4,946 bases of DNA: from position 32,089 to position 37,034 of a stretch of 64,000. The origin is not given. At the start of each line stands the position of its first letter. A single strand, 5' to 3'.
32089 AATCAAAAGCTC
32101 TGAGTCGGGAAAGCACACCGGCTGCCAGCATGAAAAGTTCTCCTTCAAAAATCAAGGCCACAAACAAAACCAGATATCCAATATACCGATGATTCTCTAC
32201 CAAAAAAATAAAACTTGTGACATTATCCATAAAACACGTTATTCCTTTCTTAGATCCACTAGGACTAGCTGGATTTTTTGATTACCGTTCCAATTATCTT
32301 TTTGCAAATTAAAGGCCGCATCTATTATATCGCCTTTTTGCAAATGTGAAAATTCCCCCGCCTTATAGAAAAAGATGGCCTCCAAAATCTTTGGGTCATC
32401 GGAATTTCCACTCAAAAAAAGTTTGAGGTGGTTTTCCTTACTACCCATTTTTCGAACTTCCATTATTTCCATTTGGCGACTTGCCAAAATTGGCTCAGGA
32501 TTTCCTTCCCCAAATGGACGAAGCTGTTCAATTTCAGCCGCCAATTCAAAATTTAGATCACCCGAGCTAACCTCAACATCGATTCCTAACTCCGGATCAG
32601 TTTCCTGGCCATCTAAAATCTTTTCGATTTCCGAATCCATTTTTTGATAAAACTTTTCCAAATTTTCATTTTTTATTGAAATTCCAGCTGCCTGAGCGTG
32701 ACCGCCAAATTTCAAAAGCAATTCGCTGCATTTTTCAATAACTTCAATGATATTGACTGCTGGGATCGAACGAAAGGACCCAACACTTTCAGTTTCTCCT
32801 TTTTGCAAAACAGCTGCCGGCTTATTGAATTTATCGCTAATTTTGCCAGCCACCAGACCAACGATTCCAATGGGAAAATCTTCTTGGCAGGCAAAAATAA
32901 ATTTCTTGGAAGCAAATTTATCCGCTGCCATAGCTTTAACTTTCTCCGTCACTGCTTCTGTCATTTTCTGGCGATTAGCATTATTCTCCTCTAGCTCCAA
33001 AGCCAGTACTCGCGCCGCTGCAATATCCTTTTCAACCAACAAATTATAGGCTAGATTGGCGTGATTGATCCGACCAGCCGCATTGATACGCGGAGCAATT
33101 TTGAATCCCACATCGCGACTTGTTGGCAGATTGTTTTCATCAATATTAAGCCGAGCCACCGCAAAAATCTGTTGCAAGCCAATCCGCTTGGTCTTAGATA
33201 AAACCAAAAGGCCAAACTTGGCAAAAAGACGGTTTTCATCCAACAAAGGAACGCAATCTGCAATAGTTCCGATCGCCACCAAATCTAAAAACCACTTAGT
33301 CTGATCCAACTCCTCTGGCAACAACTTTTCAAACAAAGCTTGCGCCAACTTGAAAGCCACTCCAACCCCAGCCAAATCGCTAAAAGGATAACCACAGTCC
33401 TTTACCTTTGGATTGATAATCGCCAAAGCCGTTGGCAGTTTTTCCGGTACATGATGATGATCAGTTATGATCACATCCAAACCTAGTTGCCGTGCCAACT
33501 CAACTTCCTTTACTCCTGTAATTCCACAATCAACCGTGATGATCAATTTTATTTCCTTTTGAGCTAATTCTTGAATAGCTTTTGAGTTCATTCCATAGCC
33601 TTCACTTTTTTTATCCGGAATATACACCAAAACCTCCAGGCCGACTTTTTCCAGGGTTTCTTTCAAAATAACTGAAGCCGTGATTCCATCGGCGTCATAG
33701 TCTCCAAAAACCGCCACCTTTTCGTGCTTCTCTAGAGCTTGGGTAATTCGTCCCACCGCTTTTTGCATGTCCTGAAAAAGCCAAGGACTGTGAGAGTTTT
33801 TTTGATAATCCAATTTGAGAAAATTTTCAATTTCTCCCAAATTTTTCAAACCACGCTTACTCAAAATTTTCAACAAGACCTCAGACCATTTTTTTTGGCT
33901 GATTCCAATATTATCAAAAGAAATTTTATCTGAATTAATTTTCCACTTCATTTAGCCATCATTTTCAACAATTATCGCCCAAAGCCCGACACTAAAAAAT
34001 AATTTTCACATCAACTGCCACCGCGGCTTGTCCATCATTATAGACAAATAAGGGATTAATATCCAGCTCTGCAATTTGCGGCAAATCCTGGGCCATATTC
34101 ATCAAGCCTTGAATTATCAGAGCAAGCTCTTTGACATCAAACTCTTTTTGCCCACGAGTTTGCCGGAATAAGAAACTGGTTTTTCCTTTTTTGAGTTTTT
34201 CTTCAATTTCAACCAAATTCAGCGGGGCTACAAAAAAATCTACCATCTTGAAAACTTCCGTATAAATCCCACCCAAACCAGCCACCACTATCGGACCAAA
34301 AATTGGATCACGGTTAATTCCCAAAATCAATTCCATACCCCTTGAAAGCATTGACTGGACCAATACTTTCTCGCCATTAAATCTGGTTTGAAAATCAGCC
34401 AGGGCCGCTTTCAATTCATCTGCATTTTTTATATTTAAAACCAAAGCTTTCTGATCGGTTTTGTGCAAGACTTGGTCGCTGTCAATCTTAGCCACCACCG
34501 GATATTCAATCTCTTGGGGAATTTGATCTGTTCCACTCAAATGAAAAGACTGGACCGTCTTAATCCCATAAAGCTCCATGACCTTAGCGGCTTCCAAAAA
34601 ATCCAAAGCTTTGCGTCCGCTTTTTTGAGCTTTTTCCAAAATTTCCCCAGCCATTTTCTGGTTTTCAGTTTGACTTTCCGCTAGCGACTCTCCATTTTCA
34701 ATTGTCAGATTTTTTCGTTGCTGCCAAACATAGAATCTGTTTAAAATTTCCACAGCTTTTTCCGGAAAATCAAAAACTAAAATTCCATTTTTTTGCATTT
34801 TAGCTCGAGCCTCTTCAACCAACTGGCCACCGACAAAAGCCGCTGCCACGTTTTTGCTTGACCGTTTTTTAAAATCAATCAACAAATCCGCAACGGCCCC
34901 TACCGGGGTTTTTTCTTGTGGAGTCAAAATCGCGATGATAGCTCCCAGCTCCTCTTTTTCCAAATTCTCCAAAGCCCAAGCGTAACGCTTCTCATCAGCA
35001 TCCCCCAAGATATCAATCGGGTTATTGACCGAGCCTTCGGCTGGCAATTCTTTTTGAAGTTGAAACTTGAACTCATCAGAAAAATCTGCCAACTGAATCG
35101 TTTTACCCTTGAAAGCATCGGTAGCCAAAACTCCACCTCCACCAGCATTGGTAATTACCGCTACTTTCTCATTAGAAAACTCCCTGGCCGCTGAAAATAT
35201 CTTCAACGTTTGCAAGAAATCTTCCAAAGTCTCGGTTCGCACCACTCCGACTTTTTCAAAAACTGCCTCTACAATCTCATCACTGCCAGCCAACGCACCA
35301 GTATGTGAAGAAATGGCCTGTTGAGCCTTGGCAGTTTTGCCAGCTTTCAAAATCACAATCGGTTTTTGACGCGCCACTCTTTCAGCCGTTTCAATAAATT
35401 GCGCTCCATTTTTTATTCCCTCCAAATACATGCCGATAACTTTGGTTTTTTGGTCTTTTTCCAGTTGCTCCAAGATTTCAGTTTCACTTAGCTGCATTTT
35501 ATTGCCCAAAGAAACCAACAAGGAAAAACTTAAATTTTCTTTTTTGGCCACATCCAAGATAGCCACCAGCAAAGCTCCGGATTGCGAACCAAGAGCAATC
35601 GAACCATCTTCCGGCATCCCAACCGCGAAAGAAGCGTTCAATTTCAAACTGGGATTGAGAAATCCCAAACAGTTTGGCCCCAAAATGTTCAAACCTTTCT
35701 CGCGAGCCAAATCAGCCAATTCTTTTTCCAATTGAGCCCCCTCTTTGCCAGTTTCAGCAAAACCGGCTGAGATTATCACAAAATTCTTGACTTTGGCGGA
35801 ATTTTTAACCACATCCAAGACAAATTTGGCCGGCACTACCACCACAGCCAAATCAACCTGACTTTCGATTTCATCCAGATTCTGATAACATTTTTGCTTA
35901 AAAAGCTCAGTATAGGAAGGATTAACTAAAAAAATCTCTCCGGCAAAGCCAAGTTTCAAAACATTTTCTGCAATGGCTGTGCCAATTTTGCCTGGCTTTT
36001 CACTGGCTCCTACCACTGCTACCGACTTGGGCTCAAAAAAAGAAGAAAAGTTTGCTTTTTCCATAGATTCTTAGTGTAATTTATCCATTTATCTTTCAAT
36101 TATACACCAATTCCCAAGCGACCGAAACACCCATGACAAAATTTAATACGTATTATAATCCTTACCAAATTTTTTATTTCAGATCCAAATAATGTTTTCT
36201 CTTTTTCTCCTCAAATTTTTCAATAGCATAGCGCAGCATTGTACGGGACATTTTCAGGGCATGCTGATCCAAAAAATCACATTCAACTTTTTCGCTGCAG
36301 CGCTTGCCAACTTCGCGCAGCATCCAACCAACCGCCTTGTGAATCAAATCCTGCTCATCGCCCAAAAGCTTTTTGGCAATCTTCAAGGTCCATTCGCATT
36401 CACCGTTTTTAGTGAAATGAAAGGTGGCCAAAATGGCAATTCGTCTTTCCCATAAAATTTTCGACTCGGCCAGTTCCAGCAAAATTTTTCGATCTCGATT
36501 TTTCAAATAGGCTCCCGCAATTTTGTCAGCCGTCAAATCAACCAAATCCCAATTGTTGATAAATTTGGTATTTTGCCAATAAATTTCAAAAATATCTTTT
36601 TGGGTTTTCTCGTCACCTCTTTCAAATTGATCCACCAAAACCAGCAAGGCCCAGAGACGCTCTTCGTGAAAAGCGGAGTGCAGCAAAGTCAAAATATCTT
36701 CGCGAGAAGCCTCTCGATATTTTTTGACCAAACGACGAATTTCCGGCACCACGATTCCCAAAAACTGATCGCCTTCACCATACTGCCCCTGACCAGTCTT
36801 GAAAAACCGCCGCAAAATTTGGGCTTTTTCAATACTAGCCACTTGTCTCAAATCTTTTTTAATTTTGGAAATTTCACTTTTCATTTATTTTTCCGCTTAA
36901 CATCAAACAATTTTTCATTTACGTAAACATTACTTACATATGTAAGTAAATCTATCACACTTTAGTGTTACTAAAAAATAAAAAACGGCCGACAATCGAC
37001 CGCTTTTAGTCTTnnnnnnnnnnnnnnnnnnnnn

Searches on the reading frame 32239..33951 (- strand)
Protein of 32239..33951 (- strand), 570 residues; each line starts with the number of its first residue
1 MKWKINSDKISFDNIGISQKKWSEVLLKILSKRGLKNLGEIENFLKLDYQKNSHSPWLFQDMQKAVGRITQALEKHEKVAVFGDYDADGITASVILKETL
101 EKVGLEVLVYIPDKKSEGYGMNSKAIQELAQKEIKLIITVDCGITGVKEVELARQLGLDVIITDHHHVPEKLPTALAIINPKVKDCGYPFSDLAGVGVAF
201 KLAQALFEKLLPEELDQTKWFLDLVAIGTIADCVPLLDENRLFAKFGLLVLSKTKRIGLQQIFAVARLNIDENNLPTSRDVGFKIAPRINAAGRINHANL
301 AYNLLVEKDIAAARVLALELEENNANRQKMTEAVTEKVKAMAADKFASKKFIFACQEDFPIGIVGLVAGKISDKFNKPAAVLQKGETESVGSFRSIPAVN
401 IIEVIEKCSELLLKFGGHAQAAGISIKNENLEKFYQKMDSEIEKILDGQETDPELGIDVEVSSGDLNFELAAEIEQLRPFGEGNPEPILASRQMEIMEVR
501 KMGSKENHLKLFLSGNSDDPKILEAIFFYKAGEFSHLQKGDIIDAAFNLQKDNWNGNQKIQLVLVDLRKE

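Call 77: search_protein_families(library=pfam, proteins=[window:32239-33951:-], max_evalue=0.00001)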
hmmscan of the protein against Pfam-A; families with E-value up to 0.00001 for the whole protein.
window:32239-33951:- (570 aa): 3 families
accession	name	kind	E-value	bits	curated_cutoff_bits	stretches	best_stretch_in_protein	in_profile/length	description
PF17768.7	RecJ_OB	-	6.7e-30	103.8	27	1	457-566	1-107/107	RecJ OB domain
PF01368.27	DHH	-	1.9e-28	99.7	28.1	1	78-229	1-125/125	DHH family, N-terminal domain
PF02272.25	DHHA1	-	3.3e-13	50.4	25.9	1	350-443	3-101/102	DHHA1 domain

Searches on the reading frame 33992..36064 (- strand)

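Call 77: search_protein_families(library=pfam, proteins=[window:33992-36064:-], max_evalue=0.00001)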
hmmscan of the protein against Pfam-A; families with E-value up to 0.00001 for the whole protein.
window:33992-36064:- (690 aa): 5 families
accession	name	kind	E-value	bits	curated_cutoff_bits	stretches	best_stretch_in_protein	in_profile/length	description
PF13549.11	ATP-grasp_5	-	2.6e-53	181.1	27.6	1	478-689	1-220/221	ATP-grasp domain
PF13607.11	Succ_CoA_lig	-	3.3e-49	166.6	27.4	1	154-290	2-138/138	Succinyl-CoA ligase like flavodoxin domain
PF13380.12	CoA_binding_2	-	1.3e-23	84.1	22.8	1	13-137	1-115/116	CoA binding domain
PF02629.25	CoA_binding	-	2.6e-11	44.5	22.3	1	11-101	2-97/97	CoA binding domain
PF19045.5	Ligase_CoA_2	-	4.1e-08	33.9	23.7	1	301-449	1-156/162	Ligase-CoA domain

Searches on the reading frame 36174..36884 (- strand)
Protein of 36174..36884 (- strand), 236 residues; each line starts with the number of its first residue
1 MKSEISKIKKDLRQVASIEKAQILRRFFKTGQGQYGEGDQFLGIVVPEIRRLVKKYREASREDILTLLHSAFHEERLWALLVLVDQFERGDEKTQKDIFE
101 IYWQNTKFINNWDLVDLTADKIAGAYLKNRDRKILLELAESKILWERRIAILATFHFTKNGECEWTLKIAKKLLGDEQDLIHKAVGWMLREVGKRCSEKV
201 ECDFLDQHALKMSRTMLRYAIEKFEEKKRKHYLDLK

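Call 6: search_protein_families(library=pfam, proteins=[window:36174-36884:-], max_evalue=1)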
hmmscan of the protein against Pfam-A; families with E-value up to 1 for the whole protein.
window:36174-36884:- (236 aa): 2 families
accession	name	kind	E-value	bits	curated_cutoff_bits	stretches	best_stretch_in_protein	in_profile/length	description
PF08713.17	DNA_alkylation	-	2.4e-59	201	21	1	8-224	1-213/213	DNA alkylation repair enzyme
PF00996.24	GDI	-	0.11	11.4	23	1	53-135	115-197/436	GDP dissociation inhibitor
